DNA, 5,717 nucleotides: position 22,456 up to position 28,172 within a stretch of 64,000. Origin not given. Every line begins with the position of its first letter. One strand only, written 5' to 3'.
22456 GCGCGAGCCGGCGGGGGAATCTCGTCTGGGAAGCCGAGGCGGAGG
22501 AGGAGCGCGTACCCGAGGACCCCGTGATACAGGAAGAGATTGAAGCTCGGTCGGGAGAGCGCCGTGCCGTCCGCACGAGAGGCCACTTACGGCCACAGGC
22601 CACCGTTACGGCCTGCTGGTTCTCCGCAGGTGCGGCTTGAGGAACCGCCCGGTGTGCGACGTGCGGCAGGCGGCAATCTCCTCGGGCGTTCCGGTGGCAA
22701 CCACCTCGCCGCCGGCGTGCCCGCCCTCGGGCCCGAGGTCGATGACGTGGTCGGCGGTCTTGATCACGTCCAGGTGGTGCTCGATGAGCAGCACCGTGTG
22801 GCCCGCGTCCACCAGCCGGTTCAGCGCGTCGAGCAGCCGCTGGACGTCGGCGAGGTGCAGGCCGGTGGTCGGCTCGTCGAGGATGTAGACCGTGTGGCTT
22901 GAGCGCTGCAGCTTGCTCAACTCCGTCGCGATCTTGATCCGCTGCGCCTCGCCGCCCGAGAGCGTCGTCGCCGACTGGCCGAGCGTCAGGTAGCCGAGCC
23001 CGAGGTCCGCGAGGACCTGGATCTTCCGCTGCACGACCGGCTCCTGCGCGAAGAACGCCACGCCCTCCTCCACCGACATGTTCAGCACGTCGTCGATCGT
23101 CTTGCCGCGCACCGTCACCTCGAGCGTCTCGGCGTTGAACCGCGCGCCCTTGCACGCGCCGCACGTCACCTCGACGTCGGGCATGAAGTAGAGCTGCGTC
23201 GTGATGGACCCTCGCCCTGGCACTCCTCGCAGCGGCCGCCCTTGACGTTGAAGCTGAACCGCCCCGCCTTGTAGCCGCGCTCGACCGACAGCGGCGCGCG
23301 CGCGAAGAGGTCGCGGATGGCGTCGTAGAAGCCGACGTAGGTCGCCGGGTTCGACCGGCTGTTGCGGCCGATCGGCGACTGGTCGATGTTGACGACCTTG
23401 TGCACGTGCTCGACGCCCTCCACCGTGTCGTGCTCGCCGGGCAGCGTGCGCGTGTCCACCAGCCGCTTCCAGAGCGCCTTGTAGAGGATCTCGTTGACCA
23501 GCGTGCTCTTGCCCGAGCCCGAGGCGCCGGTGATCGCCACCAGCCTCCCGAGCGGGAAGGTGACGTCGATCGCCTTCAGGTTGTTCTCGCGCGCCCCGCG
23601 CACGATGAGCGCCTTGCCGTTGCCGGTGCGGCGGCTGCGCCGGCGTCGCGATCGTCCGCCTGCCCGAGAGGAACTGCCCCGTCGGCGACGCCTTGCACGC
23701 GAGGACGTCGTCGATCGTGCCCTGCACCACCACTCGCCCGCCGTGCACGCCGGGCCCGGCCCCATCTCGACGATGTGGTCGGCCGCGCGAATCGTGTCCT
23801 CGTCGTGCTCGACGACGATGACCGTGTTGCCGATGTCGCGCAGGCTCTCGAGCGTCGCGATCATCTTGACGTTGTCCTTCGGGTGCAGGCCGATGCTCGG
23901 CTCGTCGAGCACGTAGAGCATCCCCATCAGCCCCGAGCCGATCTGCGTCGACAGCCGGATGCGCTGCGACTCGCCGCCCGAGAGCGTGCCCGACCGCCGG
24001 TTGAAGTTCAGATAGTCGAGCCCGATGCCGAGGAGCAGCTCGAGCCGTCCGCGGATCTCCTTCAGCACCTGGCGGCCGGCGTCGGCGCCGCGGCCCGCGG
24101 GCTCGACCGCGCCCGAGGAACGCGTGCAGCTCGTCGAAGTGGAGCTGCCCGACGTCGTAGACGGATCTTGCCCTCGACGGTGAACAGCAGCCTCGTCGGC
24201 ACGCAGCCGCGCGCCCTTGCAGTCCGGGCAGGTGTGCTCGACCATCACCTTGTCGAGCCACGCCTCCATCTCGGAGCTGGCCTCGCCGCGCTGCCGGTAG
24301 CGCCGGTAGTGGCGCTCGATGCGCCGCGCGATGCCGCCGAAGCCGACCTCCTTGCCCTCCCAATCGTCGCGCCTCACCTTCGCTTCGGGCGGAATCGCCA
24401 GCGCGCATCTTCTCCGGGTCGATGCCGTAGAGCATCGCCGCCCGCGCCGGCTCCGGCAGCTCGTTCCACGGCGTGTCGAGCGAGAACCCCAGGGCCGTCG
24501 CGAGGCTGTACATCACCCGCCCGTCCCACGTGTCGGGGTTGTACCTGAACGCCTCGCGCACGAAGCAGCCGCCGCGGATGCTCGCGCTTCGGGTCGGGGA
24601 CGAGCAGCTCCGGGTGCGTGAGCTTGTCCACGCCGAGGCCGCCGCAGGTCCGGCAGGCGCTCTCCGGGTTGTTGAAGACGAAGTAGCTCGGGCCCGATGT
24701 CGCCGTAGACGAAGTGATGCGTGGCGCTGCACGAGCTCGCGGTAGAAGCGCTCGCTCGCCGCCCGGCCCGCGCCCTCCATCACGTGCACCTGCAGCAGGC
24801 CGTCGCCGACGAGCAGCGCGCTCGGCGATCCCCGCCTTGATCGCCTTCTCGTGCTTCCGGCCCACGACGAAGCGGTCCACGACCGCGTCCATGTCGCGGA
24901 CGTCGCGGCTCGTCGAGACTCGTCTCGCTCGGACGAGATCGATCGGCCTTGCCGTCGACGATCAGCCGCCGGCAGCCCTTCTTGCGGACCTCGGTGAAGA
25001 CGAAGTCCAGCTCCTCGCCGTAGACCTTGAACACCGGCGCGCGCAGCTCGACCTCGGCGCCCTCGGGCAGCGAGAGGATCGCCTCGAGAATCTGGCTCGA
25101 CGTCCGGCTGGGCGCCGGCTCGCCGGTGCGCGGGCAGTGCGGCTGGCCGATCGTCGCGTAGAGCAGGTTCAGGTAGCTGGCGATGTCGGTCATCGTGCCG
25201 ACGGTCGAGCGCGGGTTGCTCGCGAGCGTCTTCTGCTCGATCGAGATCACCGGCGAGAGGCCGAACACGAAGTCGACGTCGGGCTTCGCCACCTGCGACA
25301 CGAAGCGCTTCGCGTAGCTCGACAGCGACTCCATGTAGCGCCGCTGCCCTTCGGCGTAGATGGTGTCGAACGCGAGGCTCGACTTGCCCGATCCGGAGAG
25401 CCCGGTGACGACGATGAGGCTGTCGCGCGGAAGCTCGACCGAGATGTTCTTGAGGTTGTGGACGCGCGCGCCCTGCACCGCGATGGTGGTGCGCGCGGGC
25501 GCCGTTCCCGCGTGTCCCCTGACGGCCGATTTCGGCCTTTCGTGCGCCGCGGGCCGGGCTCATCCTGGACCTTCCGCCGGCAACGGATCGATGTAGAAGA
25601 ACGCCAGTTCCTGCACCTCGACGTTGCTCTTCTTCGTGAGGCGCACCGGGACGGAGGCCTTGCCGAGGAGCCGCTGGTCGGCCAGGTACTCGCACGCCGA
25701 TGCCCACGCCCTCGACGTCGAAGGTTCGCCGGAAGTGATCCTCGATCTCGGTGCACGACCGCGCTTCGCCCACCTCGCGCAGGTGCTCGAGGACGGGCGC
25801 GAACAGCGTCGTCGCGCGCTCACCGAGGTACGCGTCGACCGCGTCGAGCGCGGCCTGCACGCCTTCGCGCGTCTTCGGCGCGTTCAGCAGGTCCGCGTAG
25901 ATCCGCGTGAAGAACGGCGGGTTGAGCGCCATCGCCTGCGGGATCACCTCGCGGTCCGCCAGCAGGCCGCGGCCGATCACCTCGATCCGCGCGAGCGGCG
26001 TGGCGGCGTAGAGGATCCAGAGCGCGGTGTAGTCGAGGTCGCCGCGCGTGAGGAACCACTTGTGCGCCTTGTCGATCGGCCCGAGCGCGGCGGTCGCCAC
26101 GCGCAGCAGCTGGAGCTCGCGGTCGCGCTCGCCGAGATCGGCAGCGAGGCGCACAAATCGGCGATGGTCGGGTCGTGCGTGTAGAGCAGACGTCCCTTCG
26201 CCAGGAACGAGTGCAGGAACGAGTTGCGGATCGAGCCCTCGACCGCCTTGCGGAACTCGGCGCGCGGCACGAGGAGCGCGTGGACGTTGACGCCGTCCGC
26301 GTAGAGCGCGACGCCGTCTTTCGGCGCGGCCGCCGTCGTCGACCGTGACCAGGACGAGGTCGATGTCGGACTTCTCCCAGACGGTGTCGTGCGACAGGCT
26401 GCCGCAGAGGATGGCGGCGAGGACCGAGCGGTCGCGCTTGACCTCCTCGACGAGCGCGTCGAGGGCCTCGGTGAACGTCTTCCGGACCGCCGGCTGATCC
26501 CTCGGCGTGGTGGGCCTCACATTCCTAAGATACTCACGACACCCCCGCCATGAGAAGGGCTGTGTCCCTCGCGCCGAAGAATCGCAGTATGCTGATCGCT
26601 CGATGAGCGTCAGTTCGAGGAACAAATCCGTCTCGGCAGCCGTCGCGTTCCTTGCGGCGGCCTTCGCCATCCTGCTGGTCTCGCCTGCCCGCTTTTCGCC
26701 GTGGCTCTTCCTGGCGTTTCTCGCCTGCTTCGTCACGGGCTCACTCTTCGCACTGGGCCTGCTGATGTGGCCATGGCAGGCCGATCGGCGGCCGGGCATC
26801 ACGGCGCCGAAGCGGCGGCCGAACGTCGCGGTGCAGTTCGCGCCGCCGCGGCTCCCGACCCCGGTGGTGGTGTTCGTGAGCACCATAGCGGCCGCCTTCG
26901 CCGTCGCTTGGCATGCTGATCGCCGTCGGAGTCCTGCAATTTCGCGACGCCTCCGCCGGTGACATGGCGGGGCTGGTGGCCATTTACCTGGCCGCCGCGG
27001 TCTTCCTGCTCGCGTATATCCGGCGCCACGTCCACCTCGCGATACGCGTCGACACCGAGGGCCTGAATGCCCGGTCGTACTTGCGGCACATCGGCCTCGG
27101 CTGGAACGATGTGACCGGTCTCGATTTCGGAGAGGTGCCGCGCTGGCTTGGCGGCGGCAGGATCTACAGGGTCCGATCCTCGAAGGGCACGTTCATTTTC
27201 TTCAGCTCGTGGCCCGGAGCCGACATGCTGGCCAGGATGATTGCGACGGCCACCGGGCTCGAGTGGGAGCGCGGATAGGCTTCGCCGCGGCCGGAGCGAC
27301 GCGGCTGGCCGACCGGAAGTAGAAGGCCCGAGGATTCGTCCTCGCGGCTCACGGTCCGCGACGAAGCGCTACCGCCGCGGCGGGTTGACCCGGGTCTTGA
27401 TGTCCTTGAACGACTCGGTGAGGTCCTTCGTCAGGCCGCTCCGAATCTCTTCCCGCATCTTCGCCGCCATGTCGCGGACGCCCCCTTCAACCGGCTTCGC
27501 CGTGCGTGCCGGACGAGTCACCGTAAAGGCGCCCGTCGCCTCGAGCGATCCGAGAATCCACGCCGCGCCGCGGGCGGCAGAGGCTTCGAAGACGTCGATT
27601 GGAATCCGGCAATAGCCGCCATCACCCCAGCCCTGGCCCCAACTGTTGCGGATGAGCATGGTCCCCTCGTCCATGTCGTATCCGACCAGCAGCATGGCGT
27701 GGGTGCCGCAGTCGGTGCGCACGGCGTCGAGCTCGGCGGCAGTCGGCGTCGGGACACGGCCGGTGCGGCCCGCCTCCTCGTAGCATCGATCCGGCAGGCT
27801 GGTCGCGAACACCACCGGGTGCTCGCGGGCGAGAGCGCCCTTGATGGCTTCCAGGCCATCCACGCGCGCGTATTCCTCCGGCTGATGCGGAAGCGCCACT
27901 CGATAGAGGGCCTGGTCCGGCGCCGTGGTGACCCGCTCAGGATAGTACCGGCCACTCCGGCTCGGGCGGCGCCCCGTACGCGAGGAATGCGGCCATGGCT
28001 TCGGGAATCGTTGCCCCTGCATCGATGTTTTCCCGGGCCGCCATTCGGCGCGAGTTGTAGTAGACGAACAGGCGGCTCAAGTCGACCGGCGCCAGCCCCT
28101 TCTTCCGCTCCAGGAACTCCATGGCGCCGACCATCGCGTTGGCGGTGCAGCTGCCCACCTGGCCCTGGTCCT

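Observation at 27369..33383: Five-gene operon in which four different modules (C1 peptidase, Ser/Thr kinase, FHA, SPFH/flotillin-like) all carry a zinc ribbon, led by a polytopic membrane protein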

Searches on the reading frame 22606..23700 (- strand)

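Call 74: search_protein_families(library=ncbifam, proteins=[window:22606-23700:-], max_evalue=0.00001)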
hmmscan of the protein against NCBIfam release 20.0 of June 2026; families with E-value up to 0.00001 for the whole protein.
window:22606-23700:- (364 aa): 83 families (the best 25 are shown)
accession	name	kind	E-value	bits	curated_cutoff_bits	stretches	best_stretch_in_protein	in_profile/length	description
NF001503.0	PRK00349.1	equivalog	3.5e-91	306.7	1147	1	161-359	745-942/943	excinuclease ABC subunit UvrA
TIGR00630.1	uvra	equivalog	8.4e-87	292.3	729.8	1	161-343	743-924/924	excinuclease ABC subunit UvrA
NF001885.0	PRK00635.1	equivalog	4.2e-58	196.6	3054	1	162-361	728-922/1809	excinuclease ABC subunit A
TIGR02857.1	CydD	equivalog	1.6e-15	57.1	435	1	228-322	439-529/529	thiol reductant ABC exporter subunit CydD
TIGR03608.1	L_ocin_972_ABC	subfamily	1.4e-13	50.8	254.85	1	222-322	111-206/206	putative bacteriocin export ABC transporter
TIGR04521.1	ECF_ATPase_2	equivalog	2e-13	50.1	330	1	219-343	117-233/279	energy-coupling factor transporter ATPase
NF040873.1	AztA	equivalog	5.7e-13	48.8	220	1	228-322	102-191/191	zinc ABC transporter ATP-binding protein AztA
NF010068.0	PRK13548.1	equivalog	5.7e-13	48.6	261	1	204-342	98-230/261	heme ABC transporter ATP-binding protein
TIGR03873.1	F420-0_ABC_ATP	hypoth_equivalog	7.5e-12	45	372.4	1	229-342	121-224/256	putative F420-0 ABC transporter ATP-binding protein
NF002981.0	PRK03695.1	equivalog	2.6e-11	43.4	281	1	229-342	114-224/253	vitamin B12 ABC transporter ATP-binding protein BtuD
NF008379.0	PRK11174.1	equivalog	3.3e-11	42.6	684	1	234-342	474-570/588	heme ABC transporter permease/ATP-binding protein CydD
TIGR04520.1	ECF_ATPase_1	equivalog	4.1e-11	42.8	315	1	209-344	94-225/269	energy-coupling factor transporter ATPase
NF010171.0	PRK13652.1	equivalog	8e-11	41.6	476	1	203-343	89-226/277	cobalt transporter ATP-binding subunit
TIGR02868.1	CydC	equivalog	8.5e-11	41.2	329.05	1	238-310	462-530/530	thiol reductant ABC exporter subunit CydC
NF010153.0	PRK13631.1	equivalog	1.4e-10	40.7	463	1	225-343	155-264/320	cobalt transporter ATP-binding subunit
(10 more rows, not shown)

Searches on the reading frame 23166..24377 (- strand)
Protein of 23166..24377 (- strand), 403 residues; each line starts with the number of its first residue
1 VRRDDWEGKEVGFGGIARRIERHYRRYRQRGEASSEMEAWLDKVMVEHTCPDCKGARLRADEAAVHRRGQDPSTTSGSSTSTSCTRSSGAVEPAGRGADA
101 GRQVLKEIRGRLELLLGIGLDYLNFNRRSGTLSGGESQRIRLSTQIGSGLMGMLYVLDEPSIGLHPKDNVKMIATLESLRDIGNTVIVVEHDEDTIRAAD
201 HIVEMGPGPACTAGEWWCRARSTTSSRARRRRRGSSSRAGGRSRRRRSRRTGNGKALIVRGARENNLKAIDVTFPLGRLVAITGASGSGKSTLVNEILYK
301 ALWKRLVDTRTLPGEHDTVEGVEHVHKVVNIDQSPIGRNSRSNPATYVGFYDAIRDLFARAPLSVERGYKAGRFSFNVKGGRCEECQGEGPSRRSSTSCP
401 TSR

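Call 74: search_protein_families(library=ncbifam, proteins=[window:23166-24377:-], max_evalue=0.00001)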
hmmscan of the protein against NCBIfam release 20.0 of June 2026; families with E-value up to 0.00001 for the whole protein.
window:23166-24377:- (403 aa): 97 families (the best 25 are shown)
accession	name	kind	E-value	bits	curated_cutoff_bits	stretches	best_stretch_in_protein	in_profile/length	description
NF001503.0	PRK00349.1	equivalog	3.9e-131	438.9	1147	1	10-390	374-748/943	excinuclease ABC subunit UvrA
TIGR00630.1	uvra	equivalog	1.6e-130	437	729.8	1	12-390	373-746/924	excinuclease ABC subunit UvrA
NF001885.0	PRK00635.1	equivalog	4e-64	216.5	3054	1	40-391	389-731/1809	excinuclease ABC subunit A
NF040873.1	AztA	equivalog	5.3e-18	65.3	220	1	118-204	107-190/191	zinc ABC transporter ATP-binding protein AztA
TIGR03608.1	L_ocin_972_ABC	subfamily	3e-17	62.8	254.85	1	112-205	116-206/206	putative bacteriocin export ABC transporter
TIGR02857.1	CydD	equivalog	3.5e-17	62.6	435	1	127-205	454-529/529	thiol reductant ABC exporter subunit CydD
TIGR04521.1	ECF_ATPase_2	equivalog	1.3e-16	60.5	330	1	114-213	127-226/279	energy-coupling factor transporter ATPase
NF007826.0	PRK10535.1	equivalog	8.6e-15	54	966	1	112-208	126-219/648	macrolide ABC transporter ATP-binding protein/permease MacB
TIGR01166.1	cbiO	subfamily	5.5e-14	52.1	211.8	1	126-194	122-188/190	cobalt ABC transporter, ATP-binding protein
TIGR04520.1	ECF_ATPase_1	equivalog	2e-13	50.4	315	1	126-213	131-217/269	energy-coupling factor transporter ATPase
TIGR03873.1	F420-0_ABC_ATP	hypoth_equivalog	2.7e-13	49.7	372.4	1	126-215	132-220/256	putative F420-0 ABC transporter ATP-binding protein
NF010068.0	PRK13548.1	equivalog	3.3e-13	49.3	261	1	126-214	132-225/261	heme ABC transporter ATP-binding protein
TIGR02868.1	CydC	equivalog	7.7e-13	47.9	329.05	0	264-297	349-381/530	thiol reductant ABC exporter subunit CydC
NF053840.1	MnTportMntADein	equivalog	9.8e-13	48.2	400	1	126-203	128-204/240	manganese ABC transporter ATP-binding protein MntA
NF010170.0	PRK13651.1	equivalog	1.3e-12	47.3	432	1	118-196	152-228/308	cobalt transporter ATP-binding subunit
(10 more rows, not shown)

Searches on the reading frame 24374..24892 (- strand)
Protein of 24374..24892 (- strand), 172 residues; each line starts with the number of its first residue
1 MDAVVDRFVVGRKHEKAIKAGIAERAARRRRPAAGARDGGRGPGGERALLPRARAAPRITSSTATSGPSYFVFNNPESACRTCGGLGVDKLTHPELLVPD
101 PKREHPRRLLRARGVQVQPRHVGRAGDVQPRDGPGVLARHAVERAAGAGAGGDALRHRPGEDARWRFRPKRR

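Call 74: search_protein_families(library=ncbifam, proteins=[window:24374-24892:-], max_evalue=0.00001)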
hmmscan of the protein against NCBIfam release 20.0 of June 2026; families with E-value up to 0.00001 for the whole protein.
window:24374-24892:- (172 aa): 2 families
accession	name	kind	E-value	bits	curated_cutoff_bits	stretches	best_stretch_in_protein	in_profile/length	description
NF001503.0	PRK00349.1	equivalog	3.2e-07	28.8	1147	1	2-103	203-302/943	excinuclease ABC subunit UvrA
TIGR00630.1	uvra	equivalog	2.5e-06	26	729.8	1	2-104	199-301/924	excinuclease ABC subunit UvrA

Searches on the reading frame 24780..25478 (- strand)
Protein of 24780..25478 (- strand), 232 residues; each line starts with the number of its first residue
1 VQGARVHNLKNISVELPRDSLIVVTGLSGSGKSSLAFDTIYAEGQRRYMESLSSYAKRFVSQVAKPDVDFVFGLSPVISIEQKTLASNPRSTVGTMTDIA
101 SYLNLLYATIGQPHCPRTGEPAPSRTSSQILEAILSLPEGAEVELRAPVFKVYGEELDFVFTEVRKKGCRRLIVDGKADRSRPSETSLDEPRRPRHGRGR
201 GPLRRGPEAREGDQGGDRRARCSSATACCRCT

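Call 74: search_protein_families(library=ncbifam, proteins=[window:24780-25478:-], max_evalue=0.00001)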
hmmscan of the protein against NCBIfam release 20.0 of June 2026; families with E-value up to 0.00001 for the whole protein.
window:24780-25478:- (232 aa): 3 families
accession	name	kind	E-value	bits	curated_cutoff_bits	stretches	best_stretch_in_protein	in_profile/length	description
NF001503.0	PRK00349.1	equivalog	6.7e-74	249.5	1147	1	2-178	9-185/943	excinuclease ABC subunit UvrA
TIGR00630.1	uvra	equivalog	2.5e-72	244.4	729.8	1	2-178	5-181/924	excinuclease ABC subunit UvrA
NF001885.0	PRK00635.1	equivalog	7.9e-36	122.7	3054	1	2-152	9-159/1809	excinuclease ABC subunit A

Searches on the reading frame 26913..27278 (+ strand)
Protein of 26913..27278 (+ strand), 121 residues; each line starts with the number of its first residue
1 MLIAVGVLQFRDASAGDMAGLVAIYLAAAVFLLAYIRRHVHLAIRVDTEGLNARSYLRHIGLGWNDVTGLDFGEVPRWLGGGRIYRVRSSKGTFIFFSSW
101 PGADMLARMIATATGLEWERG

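Call 3: search_protein_families(library=pfam, proteins=[window:26913-27278:+], max_evalue=0.1)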
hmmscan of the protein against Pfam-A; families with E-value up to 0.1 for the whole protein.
window:26913-27278:+ (121 aa): 2 families
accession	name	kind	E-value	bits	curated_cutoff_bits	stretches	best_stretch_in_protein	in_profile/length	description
PF10756.15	bPH_6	-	0.00011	22.6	22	1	43-104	3-58/73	Bacterial PH domain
PF19744.4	DUF6232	-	0.07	14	27.4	0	4-50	45-92/117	Family of unknown function (DUF6232)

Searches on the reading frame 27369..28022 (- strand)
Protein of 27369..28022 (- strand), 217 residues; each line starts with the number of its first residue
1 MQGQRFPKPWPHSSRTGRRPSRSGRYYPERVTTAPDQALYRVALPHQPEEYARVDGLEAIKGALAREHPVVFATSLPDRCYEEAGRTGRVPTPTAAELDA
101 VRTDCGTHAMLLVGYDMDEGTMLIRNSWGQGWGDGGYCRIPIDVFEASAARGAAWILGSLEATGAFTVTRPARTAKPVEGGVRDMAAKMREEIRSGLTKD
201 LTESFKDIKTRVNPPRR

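Call 3: search_protein_families(library=pfam, proteins=[window:27369-28022:-], max_evalue=0.1)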
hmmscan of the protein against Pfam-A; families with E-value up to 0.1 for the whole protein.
window:27369-28022:- (217 aa): 2 families
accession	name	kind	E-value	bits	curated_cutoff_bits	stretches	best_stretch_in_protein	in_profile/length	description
PF00112.29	Peptidase_C1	-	3e-08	34.5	20.7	1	102-141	162-203/220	Papain family cysteine protease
PF03051.21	Peptidase_C1_2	-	0.0078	15.5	22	1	104-139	357-396/438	Peptidase C1-like family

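Call 6: search_protein_families(library=padloc, proteins=[window:27369-28022:-], max_evalue=0.1)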
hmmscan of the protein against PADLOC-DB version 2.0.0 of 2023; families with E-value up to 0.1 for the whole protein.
window:27369-28022:- (217 aa): 0 families

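Call 7: search_protein_families(library=ncbifam, proteins=[window:27369-28022:-], max_evalue=0.1)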
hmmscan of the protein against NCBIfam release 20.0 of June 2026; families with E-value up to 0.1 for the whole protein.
window:27369-28022:- (217 aa): 0 families
